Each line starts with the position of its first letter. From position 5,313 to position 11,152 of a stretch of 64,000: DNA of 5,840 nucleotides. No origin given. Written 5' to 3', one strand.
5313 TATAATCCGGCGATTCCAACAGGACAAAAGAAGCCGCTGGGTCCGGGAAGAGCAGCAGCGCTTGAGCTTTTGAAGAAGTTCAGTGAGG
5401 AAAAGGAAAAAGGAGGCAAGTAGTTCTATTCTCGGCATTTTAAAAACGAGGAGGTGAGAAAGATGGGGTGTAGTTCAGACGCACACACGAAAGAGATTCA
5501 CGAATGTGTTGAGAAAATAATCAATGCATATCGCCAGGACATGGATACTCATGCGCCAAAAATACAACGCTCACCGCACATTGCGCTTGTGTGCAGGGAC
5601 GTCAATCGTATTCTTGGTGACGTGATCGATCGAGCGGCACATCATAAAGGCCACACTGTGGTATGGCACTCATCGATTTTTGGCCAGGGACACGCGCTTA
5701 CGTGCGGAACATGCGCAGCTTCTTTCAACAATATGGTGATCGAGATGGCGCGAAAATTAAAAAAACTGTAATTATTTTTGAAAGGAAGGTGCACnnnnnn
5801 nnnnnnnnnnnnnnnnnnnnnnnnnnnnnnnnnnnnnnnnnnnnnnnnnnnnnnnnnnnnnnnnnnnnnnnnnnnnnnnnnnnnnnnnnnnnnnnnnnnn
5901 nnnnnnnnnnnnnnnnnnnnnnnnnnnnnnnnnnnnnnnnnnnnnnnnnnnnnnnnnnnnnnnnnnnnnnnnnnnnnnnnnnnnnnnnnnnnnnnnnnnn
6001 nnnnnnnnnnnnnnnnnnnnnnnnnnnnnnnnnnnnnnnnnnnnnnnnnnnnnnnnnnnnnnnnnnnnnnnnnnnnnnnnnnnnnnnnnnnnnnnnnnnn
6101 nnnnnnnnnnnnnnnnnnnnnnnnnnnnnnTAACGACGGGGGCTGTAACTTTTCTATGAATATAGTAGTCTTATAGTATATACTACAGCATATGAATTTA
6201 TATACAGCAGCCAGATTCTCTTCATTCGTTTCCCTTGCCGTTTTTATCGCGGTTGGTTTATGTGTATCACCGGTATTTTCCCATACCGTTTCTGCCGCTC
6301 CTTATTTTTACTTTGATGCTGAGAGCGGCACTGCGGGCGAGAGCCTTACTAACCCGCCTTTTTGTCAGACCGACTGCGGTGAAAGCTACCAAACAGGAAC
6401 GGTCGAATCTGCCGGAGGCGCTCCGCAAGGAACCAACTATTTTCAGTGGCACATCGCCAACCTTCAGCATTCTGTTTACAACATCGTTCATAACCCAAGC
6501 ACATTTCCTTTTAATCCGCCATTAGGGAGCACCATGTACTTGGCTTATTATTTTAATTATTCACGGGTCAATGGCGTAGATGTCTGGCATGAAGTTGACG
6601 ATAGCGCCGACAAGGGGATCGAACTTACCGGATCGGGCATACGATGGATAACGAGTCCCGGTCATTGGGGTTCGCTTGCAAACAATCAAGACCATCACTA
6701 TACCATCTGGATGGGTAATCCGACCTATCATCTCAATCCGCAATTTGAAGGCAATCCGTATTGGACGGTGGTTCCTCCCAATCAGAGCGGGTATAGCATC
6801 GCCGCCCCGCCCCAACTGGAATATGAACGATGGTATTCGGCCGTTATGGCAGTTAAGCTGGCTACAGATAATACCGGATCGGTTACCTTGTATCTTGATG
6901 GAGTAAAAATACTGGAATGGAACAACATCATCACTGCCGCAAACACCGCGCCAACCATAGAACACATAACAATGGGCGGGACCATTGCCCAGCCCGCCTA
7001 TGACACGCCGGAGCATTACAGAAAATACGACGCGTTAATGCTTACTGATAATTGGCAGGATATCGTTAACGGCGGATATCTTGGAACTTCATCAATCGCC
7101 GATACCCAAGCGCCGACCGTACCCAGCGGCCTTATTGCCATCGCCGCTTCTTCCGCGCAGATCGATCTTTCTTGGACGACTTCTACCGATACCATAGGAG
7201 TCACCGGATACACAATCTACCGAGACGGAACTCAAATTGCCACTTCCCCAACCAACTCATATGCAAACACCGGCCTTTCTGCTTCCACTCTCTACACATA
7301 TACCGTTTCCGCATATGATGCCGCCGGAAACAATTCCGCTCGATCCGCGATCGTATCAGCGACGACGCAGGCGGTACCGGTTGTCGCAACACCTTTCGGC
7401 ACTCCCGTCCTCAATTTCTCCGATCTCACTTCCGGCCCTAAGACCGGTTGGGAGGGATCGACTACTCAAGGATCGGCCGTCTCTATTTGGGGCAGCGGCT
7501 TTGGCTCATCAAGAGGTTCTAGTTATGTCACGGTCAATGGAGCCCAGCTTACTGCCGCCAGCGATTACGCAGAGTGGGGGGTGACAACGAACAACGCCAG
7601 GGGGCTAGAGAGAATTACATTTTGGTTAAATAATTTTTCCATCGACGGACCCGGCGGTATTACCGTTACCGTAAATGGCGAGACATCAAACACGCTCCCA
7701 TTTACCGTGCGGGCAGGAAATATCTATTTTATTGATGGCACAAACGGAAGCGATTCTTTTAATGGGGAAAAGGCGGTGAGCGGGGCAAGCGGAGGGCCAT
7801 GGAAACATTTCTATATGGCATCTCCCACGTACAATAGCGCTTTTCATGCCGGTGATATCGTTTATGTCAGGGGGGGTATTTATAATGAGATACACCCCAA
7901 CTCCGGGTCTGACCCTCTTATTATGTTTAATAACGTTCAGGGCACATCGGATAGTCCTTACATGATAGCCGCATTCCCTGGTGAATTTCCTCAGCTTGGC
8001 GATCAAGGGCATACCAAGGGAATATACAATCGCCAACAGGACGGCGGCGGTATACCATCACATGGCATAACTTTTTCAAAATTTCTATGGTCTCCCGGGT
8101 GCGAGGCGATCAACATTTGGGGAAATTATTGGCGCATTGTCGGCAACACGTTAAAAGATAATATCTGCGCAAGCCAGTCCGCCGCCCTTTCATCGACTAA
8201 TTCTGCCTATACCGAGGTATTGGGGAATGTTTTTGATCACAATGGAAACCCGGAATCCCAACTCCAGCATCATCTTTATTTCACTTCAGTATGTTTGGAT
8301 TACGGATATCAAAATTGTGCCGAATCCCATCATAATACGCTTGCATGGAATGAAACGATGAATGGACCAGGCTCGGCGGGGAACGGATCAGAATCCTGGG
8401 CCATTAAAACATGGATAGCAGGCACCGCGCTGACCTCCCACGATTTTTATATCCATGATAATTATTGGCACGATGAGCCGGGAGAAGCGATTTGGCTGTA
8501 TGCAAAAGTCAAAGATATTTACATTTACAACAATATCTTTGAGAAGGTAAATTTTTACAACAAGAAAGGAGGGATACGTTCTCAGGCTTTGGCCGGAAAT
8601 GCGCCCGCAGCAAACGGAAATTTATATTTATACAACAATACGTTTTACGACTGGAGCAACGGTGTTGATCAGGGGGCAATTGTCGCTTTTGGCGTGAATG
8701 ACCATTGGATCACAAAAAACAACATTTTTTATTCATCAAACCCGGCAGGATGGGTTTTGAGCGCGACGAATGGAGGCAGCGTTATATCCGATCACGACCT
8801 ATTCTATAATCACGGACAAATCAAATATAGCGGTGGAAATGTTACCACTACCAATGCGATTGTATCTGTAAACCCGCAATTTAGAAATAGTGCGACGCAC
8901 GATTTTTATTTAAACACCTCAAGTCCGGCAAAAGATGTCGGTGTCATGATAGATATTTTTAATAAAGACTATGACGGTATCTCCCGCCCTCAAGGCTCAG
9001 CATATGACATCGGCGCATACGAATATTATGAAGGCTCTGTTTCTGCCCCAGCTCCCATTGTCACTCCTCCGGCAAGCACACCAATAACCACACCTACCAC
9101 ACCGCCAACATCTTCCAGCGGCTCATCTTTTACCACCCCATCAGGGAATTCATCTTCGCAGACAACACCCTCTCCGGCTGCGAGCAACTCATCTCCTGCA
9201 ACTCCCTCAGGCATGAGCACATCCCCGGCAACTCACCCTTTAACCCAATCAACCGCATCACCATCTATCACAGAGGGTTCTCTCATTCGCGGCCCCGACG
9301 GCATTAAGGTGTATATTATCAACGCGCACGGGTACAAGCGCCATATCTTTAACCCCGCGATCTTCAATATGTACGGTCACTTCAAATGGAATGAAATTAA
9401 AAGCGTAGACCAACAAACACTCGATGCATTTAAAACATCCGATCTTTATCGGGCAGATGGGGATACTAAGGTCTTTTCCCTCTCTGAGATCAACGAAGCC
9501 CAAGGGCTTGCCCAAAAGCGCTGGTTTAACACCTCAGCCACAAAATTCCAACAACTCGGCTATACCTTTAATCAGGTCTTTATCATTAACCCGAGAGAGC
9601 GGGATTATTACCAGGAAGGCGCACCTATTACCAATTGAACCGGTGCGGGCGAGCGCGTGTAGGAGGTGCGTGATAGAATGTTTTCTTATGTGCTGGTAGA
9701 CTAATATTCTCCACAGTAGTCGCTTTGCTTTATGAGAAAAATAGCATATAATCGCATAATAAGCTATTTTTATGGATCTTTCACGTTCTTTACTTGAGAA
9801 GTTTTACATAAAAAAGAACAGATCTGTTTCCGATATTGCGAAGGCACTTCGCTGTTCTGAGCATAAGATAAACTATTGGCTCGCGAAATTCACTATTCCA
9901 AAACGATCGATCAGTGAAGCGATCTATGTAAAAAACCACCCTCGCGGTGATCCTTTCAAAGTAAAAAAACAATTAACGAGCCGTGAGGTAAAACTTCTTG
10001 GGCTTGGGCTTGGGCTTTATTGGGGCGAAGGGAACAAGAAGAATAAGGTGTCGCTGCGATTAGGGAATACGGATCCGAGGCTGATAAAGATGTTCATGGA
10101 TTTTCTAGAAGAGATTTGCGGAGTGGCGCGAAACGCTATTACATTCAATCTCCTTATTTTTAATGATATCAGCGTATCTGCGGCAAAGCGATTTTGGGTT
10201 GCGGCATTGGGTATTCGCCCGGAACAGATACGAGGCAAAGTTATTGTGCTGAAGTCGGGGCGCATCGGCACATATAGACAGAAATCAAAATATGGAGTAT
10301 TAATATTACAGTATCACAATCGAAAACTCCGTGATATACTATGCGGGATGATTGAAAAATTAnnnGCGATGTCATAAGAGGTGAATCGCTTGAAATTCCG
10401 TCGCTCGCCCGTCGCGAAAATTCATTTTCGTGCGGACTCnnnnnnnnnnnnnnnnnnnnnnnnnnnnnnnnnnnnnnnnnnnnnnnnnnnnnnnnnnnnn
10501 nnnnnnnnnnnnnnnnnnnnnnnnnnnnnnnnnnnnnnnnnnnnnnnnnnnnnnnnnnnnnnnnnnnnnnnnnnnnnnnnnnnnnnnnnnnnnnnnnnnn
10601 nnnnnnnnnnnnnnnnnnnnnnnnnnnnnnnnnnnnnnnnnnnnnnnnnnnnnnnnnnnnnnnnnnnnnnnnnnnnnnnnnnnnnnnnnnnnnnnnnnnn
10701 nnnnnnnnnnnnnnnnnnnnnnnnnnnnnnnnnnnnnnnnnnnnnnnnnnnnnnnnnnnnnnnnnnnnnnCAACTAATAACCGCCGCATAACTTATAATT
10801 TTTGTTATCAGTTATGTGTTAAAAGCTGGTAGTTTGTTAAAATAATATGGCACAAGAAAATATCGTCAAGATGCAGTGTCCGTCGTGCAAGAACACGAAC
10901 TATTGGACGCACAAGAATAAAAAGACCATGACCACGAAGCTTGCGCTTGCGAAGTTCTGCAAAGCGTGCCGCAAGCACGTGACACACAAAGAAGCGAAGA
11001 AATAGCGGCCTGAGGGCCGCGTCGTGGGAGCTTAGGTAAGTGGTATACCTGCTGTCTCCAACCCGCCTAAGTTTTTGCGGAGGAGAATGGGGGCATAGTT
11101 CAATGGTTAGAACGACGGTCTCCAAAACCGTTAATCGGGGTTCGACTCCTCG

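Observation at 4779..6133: Tandem triplication of a novel Cys/His small protein with an embedded acidic protein, upstream of a giant surface protein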

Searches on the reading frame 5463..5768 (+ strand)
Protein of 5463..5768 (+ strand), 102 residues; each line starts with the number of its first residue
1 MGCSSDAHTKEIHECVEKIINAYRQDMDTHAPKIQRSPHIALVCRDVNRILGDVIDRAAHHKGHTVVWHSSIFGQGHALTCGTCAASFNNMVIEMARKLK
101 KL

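Call 4: search_protein_families(library=pfam, proteins=[window:5463-5768:+], max_evalue=1)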
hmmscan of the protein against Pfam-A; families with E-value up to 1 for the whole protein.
window:5463-5768:+ (102 aa): 2 families
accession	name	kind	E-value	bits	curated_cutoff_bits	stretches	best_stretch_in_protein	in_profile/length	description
PF25491.1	CCHC_BCL-11A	-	0.06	13.9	27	1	79-88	2-11/28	BCL-11A-like CCHC zinc finger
PF11494.13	Ta0938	-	0.067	14.1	27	1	68-98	14-44/92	Ta0938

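Call 5: search_protein_families(library=ncbifam, proteins=[window:5463-5768:+], max_evalue=1)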
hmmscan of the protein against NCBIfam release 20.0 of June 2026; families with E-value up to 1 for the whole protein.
window:5463-5768:+ (102 aa): 1 family
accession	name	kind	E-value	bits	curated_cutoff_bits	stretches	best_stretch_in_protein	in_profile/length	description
NF041379.1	OS_HP4_CYCXC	equivalog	0.062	13.4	90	0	3-30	49-76/90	CYCXC family (seleno)protein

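Call 18: search_protein_families(library=phrogs, proteins=[window:5463-5768:+], max_evalue=1)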
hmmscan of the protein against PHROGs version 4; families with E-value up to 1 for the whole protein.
window:5463-5768:+ (102 aa): 0 families

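Call 19: search_protein_families(library=padloc, proteins=[window:5463-5768:+], max_evalue=1)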
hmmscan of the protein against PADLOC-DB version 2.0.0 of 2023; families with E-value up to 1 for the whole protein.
window:5463-5768:+ (102 aa): 2 families
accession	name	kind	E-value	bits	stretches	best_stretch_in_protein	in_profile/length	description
PDLC04786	PDC-S01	-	0.0055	13.5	1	8-50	208-249/439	-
PDLC04788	PDC-S01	-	0.036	11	1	7-55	200-248/448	-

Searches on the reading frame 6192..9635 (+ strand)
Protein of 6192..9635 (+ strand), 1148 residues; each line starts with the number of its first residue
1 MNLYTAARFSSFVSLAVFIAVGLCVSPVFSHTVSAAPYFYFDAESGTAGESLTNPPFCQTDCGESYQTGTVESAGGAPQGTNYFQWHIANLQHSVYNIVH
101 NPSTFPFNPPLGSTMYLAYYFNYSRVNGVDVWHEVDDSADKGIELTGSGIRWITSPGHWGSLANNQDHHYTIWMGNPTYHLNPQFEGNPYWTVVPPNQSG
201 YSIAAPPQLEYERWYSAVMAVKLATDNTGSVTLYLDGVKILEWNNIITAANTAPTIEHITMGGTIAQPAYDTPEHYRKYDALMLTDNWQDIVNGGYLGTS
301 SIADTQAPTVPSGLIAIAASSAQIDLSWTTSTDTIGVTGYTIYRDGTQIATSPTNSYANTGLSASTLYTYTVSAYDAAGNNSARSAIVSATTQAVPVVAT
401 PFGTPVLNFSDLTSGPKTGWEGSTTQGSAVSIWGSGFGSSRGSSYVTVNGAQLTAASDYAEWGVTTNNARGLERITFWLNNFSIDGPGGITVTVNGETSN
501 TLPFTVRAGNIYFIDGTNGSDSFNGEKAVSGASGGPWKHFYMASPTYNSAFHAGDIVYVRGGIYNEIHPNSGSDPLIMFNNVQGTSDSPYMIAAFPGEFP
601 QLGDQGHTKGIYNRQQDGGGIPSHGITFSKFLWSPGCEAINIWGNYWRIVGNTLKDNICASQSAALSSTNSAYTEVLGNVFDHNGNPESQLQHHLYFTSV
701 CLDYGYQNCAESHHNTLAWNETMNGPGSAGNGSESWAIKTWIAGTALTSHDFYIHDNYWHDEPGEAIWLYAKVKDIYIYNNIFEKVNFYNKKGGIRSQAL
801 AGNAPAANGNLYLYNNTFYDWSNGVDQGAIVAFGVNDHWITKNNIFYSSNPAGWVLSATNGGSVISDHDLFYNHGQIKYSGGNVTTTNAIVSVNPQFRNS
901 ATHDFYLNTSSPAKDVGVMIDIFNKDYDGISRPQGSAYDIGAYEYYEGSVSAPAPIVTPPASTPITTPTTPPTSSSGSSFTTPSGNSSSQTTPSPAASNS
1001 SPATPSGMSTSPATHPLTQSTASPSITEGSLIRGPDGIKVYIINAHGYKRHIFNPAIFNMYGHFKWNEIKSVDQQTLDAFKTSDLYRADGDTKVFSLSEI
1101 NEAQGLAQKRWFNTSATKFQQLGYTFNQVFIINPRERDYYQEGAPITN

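Call 4: search_protein_families(library=pfam, proteins=[window:6192-9635:+], max_evalue=1)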
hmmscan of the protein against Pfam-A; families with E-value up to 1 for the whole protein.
window:6192-9635:+ (1148 aa): 6 families
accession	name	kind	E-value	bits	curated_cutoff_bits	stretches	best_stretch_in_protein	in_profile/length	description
PF00041.27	fn3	-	1.6e-07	31.9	25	1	311-389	3-82/84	Fibronectin type III domain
PF17161.10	DUF5123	-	4.5e-06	28.2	35.1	1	813-913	3-104/113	Domain of unknown function (DUF5123)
PF14099.13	Polysacc_lyase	-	3.6e-05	24.2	29.9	1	204-251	135-182/210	Polysaccharide lyase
PF18370.7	RGI_lyase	-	0.00029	21.5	27.8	1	313-376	9-72/86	Rhamnogalacturonan I lyases beta-sheet domain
PF25523.1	Ig_RIMBP2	-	0.11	12.9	27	1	324-367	20-70/105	RIMBP2-like, immunoglobulin-like domain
PF25788.1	Ig_Rha78A_N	-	0.2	12.4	27.4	0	355-392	64-101/105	Rha78A-like, N-terminal immunoglobulin domain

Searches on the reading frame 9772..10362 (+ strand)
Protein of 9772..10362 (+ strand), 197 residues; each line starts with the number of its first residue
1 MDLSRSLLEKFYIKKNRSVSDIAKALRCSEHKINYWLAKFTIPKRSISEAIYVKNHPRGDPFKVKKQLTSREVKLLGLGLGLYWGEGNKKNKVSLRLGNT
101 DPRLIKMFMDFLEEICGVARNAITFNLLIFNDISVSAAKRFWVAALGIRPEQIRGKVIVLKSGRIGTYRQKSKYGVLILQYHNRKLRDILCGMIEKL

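Call 74: search_protein_families(library=pfam, proteins=[window:9772-10362:+], max_evalue=0.01)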
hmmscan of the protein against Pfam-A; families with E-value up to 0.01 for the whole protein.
window:9772-10362:+ (197 aa): 0 families

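Call 77: search_solved_structures(query=window:9772-10362:+, max_evalue=1)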
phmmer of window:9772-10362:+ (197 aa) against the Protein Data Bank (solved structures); distinct sequences matched with E-value up to 1: 2.
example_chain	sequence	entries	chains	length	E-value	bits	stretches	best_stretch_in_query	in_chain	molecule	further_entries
1mkh_A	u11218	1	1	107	0.28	14.2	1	47-106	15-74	C-terminal domain of Methionyl-tRNA synthetase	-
9iug_A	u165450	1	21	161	1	12.4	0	116-176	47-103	FimA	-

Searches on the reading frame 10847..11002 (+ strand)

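Call 74: search_protein_families(library=pfam, proteins=[window:10847-11002:+], max_evalue=0.01)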
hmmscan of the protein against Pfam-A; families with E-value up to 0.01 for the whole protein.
window:10847-11002:+ (52 aa): 2 families
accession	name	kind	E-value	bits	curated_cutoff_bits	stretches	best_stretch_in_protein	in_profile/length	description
PF00471.26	Ribosomal_L33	-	2.7e-17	63.3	25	1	6-51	2-47/47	Ribosomal protein L33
PF07754.17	HVO_2753_ZBP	-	0.0073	16.5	33.2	0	2-17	10-25/46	Small zinc finger protein HVO_2753-like, Zn-binding pocket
